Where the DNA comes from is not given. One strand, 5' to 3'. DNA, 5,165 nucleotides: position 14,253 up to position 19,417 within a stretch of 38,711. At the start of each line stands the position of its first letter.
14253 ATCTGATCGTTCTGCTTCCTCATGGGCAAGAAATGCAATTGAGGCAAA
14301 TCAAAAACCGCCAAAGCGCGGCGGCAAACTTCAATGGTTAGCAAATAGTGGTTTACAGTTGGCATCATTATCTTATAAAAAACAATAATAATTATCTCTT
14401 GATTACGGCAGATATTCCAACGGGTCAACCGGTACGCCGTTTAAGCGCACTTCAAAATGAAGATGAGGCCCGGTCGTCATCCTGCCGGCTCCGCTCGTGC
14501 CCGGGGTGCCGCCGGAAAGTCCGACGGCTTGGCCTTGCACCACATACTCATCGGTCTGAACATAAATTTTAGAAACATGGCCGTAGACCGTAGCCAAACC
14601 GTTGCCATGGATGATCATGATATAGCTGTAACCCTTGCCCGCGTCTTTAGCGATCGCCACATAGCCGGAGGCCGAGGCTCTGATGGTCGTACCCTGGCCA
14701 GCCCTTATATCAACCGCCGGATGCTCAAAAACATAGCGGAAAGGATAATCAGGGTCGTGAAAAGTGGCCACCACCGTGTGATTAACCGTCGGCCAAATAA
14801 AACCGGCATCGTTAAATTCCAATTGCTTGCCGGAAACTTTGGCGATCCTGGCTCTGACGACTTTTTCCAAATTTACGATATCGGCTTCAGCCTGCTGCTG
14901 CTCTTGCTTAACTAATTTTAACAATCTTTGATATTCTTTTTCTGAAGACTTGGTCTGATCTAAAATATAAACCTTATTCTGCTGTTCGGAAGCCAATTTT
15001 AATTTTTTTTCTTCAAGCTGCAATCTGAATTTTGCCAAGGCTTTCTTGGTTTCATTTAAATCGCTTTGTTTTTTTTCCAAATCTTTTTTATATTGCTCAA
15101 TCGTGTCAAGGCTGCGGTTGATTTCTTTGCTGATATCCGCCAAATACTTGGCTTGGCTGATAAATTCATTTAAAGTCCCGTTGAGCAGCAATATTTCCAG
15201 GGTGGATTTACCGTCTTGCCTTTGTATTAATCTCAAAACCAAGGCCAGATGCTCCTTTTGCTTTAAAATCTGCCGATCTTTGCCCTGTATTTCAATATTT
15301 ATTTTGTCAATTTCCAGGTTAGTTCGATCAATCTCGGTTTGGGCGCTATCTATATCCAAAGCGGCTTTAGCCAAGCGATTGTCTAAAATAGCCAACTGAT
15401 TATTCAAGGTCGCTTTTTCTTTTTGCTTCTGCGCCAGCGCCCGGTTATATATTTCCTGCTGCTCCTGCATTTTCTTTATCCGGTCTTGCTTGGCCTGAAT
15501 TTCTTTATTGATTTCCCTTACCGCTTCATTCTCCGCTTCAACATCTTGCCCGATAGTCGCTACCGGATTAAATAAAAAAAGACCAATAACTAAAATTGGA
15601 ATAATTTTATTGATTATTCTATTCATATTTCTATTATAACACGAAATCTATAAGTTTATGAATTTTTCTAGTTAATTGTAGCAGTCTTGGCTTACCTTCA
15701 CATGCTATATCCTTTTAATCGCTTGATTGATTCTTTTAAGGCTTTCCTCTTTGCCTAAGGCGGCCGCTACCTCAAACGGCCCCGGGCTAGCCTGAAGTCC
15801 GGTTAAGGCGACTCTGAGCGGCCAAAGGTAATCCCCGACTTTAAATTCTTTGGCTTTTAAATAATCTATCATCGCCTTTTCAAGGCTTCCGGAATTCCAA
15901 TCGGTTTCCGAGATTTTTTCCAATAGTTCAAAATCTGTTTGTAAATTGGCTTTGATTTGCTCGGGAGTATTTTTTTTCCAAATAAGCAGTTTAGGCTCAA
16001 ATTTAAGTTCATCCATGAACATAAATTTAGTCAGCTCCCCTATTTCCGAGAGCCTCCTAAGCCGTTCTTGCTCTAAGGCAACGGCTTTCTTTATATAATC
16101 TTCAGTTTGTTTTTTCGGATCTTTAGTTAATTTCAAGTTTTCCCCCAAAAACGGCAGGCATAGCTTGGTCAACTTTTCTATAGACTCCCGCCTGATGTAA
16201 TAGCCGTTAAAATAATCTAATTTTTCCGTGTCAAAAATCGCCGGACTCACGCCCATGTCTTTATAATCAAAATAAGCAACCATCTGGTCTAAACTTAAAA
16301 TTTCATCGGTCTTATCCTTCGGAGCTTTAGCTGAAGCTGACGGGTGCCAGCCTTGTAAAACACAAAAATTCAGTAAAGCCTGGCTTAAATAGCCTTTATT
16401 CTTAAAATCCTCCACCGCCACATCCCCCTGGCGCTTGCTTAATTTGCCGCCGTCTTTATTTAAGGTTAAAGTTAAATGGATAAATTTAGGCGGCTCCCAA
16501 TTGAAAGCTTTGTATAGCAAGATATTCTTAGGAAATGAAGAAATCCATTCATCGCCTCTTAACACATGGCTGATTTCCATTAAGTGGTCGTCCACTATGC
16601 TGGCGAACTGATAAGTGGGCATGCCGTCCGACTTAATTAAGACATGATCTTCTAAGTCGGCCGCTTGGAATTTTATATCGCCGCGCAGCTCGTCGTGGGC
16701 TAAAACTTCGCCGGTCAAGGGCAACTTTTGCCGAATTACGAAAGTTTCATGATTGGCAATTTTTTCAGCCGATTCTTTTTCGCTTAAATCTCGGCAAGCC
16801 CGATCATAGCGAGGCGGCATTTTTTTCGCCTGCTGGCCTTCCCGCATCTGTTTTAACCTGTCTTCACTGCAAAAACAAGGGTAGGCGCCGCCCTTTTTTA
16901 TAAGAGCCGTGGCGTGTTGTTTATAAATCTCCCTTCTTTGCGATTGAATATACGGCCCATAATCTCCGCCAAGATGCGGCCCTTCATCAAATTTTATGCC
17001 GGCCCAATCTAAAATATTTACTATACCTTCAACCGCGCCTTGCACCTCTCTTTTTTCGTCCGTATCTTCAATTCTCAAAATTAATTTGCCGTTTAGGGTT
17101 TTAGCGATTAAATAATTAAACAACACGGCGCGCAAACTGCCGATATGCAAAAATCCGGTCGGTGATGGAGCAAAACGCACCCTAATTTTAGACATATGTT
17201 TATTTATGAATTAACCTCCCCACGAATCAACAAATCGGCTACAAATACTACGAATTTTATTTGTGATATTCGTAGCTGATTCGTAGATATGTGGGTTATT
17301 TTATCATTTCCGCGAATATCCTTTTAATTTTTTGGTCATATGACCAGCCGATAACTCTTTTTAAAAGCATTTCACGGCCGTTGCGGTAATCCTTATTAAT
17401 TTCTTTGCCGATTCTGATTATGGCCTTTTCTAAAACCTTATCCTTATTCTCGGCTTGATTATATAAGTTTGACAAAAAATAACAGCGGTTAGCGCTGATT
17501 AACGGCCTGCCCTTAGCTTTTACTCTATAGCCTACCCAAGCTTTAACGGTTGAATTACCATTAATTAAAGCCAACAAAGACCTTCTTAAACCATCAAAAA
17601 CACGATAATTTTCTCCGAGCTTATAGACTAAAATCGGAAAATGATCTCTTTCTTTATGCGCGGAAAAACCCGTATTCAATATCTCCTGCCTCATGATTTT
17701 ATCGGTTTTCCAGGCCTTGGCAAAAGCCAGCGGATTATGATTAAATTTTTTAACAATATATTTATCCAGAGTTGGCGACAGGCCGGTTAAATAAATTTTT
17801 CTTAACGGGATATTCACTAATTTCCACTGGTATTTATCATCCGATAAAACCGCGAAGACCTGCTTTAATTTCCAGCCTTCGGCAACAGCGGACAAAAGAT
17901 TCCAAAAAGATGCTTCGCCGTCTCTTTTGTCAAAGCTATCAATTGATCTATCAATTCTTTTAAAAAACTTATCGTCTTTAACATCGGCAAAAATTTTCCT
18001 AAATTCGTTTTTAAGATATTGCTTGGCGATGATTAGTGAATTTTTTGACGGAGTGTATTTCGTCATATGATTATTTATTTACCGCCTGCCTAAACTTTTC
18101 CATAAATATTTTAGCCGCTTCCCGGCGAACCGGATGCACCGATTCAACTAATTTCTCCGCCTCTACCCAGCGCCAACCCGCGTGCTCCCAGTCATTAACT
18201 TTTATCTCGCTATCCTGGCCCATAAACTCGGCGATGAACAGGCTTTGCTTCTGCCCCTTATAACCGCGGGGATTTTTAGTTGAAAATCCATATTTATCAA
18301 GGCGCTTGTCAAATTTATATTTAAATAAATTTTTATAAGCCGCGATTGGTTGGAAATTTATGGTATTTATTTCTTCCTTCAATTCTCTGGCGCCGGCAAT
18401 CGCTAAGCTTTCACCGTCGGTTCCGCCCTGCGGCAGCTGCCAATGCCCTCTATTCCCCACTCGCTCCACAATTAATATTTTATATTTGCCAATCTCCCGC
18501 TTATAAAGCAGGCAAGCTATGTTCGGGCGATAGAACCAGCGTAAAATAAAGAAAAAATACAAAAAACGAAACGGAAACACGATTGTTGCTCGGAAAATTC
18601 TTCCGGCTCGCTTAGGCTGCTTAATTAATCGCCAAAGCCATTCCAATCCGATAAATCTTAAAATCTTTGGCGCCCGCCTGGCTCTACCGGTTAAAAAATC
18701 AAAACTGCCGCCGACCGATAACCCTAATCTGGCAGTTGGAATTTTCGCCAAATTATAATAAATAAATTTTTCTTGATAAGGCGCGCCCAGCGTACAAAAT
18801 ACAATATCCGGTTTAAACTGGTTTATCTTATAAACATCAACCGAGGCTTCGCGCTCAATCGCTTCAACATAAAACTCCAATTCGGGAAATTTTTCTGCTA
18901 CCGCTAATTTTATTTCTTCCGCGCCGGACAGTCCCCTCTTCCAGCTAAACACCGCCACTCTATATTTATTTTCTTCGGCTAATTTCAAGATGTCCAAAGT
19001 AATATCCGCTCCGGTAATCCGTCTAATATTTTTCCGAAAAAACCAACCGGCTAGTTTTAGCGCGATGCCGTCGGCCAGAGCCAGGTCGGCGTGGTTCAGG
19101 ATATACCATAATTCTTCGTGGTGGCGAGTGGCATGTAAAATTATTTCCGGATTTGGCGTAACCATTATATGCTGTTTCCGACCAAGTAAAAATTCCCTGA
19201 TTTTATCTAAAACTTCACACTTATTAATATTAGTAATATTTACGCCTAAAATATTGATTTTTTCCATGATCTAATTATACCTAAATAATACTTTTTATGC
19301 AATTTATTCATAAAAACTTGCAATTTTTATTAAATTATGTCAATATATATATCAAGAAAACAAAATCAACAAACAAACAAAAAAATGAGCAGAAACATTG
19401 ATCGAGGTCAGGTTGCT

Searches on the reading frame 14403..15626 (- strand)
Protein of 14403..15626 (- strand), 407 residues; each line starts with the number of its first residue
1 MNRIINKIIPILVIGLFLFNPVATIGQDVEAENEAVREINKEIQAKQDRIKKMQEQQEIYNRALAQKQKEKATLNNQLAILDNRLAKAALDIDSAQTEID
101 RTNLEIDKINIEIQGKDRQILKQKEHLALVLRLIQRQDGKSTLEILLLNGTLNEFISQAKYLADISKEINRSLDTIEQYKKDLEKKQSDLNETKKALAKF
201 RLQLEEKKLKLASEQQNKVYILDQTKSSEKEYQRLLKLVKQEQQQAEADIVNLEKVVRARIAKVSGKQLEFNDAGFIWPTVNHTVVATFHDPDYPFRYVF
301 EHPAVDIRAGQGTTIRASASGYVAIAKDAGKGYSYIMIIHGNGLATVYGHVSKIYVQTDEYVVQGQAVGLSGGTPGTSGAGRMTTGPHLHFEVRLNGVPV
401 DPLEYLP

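Call 9: search_protein_families(library=pfam, proteins=[window:14403-15626:-], max_evalue=0.001)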
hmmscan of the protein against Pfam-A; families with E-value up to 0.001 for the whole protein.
window:14403-15626:- (407 aa): 1 family
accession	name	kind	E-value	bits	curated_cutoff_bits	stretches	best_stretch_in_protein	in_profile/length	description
PF01551.29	Peptidase_M23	-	1e-23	83.8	28.7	1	302-402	3-96/96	Peptidase family M23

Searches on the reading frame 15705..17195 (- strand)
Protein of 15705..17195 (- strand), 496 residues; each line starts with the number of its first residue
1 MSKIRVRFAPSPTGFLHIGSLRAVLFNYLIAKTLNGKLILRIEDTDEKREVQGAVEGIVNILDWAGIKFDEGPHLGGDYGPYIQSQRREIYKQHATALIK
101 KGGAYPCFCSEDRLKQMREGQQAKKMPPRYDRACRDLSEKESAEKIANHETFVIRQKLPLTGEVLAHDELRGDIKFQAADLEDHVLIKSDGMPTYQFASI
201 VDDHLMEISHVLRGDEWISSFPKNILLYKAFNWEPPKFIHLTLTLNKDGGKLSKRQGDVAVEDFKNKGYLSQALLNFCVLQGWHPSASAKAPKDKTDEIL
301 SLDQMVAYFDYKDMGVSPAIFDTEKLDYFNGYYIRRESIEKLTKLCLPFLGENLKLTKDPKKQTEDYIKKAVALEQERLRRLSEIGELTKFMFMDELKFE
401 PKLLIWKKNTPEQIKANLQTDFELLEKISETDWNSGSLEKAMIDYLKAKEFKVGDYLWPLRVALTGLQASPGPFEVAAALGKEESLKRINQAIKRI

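Call 9: search_protein_families(library=pfam, proteins=[window:15705-17195:-], max_evalue=0.001)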
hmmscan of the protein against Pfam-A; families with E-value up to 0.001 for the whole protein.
window:15705-17195:- (496 aa): 2 families
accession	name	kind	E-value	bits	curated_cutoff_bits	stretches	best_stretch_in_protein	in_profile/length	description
PF00749.27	tRNA-synt_1c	-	9.6e-99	330.7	23.4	1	3-327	1-313/314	tRNA synthetases class I (E and Q), catalytic domain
PF19269.4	Anticodon_2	-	5.6e-33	114.7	23.6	1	342-493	2-141/141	Anticodon binding domain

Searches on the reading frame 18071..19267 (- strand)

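Call 9: search_protein_families(library=pfam, proteins=[window:18071-19267:-], max_evalue=0.001)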
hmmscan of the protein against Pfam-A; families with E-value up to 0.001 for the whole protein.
window:18071-19267:- (398 aa): 2 families
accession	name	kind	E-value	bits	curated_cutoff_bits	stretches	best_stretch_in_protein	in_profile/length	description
PF03808.19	Glyco_tran_WecG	-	4.3e-36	124.7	27.4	1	60-224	1-167/168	Glycosyl transferase WecG/TagA/CpsF family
PF00293.34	NUDIX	-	1.2e-11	45.2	21.1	1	246-383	2-126/134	NUDIX domain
